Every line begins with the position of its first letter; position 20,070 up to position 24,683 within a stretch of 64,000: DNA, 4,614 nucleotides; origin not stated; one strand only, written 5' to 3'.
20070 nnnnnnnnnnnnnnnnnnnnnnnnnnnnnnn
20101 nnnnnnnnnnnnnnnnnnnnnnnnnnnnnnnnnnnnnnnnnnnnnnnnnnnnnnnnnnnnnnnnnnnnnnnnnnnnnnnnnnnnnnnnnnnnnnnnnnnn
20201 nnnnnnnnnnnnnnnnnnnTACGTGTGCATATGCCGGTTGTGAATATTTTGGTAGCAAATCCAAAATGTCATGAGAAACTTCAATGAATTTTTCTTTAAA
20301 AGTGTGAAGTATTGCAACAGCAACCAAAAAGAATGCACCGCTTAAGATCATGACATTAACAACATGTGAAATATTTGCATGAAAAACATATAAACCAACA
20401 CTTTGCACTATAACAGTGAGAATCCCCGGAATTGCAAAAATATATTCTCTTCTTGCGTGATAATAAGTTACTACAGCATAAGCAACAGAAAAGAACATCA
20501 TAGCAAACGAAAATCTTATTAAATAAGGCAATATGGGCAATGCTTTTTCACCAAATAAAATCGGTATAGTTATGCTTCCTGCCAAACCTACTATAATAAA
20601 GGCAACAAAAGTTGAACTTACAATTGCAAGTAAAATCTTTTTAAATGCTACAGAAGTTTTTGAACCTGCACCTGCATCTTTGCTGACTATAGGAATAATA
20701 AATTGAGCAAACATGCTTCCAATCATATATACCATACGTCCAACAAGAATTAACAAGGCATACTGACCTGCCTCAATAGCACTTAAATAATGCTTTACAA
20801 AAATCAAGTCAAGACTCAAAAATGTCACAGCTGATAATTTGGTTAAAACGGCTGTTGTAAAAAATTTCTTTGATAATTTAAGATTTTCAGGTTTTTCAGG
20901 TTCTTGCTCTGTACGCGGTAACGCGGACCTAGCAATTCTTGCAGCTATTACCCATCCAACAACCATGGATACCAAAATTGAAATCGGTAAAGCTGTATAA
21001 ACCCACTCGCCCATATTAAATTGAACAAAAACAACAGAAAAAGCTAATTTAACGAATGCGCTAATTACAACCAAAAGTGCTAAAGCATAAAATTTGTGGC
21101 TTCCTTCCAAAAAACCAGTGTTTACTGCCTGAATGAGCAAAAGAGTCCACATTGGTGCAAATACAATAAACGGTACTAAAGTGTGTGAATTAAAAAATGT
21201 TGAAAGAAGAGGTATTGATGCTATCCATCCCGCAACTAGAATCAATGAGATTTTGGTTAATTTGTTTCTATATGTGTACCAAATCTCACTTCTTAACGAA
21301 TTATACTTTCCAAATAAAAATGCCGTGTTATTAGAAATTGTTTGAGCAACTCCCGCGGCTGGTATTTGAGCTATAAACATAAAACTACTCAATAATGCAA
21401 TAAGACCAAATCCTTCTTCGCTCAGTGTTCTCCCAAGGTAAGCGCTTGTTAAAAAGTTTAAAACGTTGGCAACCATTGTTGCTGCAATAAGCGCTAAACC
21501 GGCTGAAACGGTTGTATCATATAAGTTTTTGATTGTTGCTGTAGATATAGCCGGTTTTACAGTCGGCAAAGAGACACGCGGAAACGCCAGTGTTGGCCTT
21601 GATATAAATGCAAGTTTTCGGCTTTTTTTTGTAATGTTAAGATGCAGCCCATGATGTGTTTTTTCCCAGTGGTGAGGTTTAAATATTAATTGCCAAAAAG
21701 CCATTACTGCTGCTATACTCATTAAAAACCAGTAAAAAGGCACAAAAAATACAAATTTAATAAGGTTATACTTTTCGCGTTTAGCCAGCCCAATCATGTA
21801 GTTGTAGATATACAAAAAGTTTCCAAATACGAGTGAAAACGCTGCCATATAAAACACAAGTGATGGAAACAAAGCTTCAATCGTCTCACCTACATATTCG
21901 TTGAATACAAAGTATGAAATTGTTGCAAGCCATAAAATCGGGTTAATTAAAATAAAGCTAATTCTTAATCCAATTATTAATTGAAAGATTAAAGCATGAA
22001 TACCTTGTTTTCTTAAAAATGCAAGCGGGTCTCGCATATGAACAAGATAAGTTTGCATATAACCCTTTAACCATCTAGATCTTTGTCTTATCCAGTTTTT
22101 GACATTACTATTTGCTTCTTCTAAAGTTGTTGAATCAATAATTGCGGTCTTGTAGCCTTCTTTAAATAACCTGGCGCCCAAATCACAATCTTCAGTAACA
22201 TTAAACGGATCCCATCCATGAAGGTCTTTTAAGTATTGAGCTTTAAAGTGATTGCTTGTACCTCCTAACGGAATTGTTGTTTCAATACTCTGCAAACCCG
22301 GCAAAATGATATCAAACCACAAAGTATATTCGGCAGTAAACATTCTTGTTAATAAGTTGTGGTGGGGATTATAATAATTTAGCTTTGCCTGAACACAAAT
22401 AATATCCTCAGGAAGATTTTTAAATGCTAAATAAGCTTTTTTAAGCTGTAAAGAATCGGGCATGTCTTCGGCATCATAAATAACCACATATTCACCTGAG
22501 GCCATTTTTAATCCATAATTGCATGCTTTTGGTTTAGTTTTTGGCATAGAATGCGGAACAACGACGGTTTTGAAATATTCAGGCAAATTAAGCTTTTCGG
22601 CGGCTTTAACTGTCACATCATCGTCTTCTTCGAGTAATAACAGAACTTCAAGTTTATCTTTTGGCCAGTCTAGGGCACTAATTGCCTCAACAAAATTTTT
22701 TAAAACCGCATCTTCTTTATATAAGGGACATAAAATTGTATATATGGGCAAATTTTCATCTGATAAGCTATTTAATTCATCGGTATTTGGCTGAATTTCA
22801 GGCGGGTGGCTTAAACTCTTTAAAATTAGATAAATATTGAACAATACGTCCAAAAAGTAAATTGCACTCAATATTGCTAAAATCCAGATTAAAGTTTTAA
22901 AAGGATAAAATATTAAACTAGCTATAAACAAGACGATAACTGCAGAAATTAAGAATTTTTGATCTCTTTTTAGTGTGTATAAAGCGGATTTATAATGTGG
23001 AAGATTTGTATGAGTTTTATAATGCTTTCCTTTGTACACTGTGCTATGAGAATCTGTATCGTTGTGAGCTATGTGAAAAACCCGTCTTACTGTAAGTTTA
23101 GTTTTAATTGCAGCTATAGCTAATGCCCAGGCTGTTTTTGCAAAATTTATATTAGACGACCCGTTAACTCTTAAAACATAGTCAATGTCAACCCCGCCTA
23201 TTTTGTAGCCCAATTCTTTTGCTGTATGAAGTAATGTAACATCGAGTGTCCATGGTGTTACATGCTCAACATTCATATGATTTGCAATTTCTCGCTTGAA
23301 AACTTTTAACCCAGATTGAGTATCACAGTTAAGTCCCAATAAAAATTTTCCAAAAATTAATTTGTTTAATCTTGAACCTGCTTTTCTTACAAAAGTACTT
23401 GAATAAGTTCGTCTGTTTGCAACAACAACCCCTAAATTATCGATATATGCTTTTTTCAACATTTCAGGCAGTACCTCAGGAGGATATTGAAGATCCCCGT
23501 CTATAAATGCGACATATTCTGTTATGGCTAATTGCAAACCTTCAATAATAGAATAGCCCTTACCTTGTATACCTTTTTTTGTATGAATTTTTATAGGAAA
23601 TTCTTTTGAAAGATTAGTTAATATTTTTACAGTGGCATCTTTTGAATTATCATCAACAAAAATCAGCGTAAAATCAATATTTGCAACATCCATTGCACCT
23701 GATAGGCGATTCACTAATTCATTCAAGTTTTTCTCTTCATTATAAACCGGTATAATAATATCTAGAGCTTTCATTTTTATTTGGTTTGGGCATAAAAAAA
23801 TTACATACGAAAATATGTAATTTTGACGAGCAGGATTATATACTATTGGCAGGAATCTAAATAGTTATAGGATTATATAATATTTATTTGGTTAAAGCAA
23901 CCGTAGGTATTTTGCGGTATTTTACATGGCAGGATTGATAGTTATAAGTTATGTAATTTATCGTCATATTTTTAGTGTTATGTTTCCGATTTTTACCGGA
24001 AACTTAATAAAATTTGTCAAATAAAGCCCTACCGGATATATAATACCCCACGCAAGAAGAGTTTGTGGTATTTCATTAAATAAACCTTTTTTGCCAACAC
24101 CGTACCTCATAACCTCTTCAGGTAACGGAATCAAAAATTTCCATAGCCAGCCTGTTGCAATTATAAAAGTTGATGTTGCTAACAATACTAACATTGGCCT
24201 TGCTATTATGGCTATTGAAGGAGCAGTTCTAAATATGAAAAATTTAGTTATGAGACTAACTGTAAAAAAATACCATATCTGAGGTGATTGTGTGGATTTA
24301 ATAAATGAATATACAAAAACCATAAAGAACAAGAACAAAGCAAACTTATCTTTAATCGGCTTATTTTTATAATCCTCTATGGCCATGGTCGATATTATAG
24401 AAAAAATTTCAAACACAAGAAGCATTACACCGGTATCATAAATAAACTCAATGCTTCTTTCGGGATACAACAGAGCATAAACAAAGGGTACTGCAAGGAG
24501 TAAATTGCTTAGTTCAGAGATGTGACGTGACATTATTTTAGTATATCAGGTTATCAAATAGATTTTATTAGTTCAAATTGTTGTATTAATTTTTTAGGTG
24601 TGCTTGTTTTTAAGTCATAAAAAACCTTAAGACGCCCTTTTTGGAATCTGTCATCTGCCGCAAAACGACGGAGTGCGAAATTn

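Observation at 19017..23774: Single 1585-aa polypeptide fusing two GT2 domains, a Wzx-like flippase domain and a GT4 domain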

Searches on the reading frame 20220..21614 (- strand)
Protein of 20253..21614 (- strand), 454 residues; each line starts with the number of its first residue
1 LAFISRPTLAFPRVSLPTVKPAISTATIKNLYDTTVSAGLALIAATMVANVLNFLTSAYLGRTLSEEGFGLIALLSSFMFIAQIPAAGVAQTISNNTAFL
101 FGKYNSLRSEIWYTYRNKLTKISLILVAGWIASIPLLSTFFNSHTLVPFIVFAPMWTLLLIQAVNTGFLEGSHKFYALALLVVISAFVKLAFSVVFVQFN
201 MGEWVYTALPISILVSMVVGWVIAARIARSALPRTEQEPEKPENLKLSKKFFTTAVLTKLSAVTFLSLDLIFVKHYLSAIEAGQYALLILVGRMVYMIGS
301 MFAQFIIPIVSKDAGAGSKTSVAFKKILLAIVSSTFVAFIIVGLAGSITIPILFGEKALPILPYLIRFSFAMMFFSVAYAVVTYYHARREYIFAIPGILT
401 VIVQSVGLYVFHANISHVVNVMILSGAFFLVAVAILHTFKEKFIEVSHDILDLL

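Call 16: search_solved_structures(query=window:20253-21614:-, max_evalue=1)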
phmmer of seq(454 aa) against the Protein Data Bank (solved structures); distinct sequences matched with E-value up to 1: 0.

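Call 67: search_solved_structures(query=A7, max_evalue=10)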
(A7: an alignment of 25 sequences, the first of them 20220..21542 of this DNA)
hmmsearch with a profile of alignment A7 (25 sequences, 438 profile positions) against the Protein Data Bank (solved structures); distinct sequences matched with E-value up to 10: 1.
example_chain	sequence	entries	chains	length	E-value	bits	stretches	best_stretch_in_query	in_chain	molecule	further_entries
6tpg_A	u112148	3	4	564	0.0063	18.7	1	256-354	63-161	Orexin receptor type 2,GlgA glycogen synthase,Hypocretin receptor-2 | Orexin receptor type 2,GlgA glycogen synthase,Orexin receptor type 2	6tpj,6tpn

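Call 68: search_protein_families(library=pfam, alignment_id=A7, max_evalue=0.01)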
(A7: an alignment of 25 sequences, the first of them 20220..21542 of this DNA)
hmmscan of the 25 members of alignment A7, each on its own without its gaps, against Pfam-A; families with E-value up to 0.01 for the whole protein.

A. member 1, window:20220-21542:- (441 aa): 2 families
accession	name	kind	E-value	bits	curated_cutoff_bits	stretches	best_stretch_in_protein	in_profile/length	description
PF01943.22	Polysacc_synt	-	5.1e-11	43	28.2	1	16-288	6-272/274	Polysaccharide biosynthesis protein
PF20872.2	MalF_N_TM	-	0.00022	21.3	24.3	1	347-388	8-45/48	MalF, N-terminal region, transmembrane helices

B. families by the number of members that match (of 25 scanned): 5 families
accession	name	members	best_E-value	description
PF01943.22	Polysacc_synt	7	5.1e-11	Polysaccharide biosynthesis protein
PF13440.11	Polysacc_synt_3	1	3.6e-08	Polysaccharide biosynthesis protein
PF01554.23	MatE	1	7.5e-07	MatE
PF20872.2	MalF_N_TM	1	0.00022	MalF, N-terminal region, transmembrane helices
PF24838.2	8xMP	1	0.003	Octameric membrane protein family (8xMP)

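Call 87: search_protein_representatives(protein=window:20220-21542:-)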
Query: 441 residues. Proteins with E-value up to 0.001 (for the whole library): 2614; up to 1e-10: 885; up to 1e-30: 131. The best 150 are listed.
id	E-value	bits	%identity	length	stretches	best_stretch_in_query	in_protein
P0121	5.2e-89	315.7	41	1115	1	11-433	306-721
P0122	7.6e-88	311.8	39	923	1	11-435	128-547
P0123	1.8e-82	294.1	36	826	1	10-432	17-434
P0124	1.6e-80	287.7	38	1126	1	15-406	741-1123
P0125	8.7e-80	285.3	36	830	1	17-420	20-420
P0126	4.8e-73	263.1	37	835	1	13-415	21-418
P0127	7.0e-73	262.6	37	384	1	5-361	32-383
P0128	1.3e-71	258.4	34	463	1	11-418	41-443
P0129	2.7e-71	257.3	35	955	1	13-424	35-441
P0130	5.0e-71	256.4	38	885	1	11-415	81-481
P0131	4.6e-70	253.3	35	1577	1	14-428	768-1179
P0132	2.0e-69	251.2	36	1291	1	1-434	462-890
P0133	7.3e-69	249.3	33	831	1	12-432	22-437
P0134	2.8e-68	247.4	35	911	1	10-433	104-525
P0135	1.2e-67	245.3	33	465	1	13-422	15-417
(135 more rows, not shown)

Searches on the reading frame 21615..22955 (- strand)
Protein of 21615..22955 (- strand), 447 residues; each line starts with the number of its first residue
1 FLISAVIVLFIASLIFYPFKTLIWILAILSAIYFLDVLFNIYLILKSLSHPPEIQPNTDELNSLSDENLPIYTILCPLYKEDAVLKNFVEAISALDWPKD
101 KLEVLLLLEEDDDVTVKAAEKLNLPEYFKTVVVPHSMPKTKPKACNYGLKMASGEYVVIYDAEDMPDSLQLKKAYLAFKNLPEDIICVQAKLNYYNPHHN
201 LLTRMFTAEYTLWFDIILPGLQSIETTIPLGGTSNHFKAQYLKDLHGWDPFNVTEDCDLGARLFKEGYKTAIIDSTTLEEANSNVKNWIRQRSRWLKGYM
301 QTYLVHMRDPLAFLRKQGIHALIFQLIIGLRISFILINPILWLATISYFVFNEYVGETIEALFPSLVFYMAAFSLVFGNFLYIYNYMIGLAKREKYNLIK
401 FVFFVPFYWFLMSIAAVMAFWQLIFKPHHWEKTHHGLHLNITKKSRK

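Call 15: search_solved_structures(query=window:21615-22955:-, max_evalue=0.001)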
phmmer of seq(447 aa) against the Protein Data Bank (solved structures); distinct sequences matched with E-value up to 0.001: 8.
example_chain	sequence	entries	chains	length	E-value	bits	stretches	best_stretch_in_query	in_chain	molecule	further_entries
7lby_A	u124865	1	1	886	6.8e-15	58.1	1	70-353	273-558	Cellulose synthase catalytic subunit [UDP-forming]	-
9b8v_E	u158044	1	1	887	6.8e-15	58.1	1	70-353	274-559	Cellulose synthase catalytic subunit [UDP-forming]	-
9fmv_A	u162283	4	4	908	7.3e-15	58.1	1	70-353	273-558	Cellulose synthase catalytic subunit [UDP-forming]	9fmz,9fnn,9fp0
6yv7_A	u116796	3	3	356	5.9e-06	28.7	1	70-165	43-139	Glycosyl transferase, family 2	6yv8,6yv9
6yv7_B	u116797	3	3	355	6e-06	28.7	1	70-165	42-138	Glycosyl transferase, family 2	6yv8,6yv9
3bcv_A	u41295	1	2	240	2.4e-05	26.7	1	69-175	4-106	Putative glycosyltransferase protein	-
5tze_C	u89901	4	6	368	9.9e-05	24.6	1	72-191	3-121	Glycosyl transferase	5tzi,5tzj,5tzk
5tz8_A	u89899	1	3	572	0.00021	23.6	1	72-191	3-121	Glycosyl transferase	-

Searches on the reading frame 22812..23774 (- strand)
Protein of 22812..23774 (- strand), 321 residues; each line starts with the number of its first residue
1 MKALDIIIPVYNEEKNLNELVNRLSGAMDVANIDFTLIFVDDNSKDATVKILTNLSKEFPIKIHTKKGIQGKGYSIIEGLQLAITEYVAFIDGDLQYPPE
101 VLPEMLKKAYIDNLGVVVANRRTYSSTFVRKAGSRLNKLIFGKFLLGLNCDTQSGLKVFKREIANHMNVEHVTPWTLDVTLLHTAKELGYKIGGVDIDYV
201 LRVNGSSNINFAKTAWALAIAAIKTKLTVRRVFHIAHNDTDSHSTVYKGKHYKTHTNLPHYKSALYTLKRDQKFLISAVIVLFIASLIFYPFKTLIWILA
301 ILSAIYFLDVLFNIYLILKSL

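Call 14: search_solved_structures(query=window:22812-23774:-, max_evalue=0.001)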
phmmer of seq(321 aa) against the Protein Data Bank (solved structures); distinct sequences matched with E-value up to 0.001: 13.
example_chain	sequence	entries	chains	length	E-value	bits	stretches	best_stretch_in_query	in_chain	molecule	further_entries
5mlz_A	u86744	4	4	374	1.5e-16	63.8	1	4-120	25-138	Dolichol monophosphate mannose synthase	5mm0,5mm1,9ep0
5ekp_C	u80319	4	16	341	7.2e-14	55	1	4-145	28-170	Uncharacterized glycosyltransferase sll0501 | Glycosyltransferase sll0501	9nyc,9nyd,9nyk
5eke_A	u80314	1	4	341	7.4e-14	55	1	4-145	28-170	Uncharacterized glycosyltransferase sll0501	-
9nye_A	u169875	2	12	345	7.4e-14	55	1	4-145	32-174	Glycosyltransferase sll0501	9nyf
9bhc_C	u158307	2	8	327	1.1e-13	54.4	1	2-165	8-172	Undecaprenyl-phosphate 4-deoxy-4-formamido-L-arabinose transferase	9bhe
8vxh_A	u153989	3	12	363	1.4e-13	54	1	2-164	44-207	Undecaprenyl-phosphate 4-deoxy-4-formamido-L-arabinose transferase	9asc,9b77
9hwj_A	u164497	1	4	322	1.9e-13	53.6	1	2-165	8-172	Undecaprenyl-phosphate 4-deoxy-4-formamido-L-arabinose transferase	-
3bcv_A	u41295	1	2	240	2.6e-09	40.1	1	4-96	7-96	Putative glycosyltransferase protein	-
5tze_C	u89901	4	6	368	1.1e-07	34.7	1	5-105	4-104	Glycosyl transferase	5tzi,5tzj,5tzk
5tz8_A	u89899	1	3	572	2.1e-07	33.8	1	5-105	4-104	Glycosyl transferase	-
2z87_A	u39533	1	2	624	0.00027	23.5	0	3-119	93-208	Chondroitin synthase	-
2z86_A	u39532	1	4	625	0.00027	23.5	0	3-119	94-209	Chondroitin synthase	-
6h1j_A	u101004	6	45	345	0.00028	23.5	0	1-102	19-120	Probable ss-1,3-N-acetylglucosaminyltransferase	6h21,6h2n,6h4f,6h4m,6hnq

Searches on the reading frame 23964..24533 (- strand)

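Call 10: search_protein_families(library=pfam, proteins=[window:23964-24533:-], max_evalue=0.001)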
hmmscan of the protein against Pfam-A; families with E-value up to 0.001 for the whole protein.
window:23964-24533:- (189 aa): 0 families

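Call 29: search_protein_families(library=pfam, proteins=[window:23964-24533:-], max_evalue=5)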
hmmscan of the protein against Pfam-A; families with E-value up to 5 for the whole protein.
window:23964-24533:- (189 aa): 1 family
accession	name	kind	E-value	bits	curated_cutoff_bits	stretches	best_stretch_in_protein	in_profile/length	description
PF10348.14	DUF2427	-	0.5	10.6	23.8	1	156-174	23-41/105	Domain of unknown function (DUF2427)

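Call 30: search_protein_families(library=ncbifam, proteins=[window:23964-24533:-], max_evalue=1)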
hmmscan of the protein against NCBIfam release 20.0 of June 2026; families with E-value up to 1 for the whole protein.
window:23964-24533:- (189 aa): 0 families
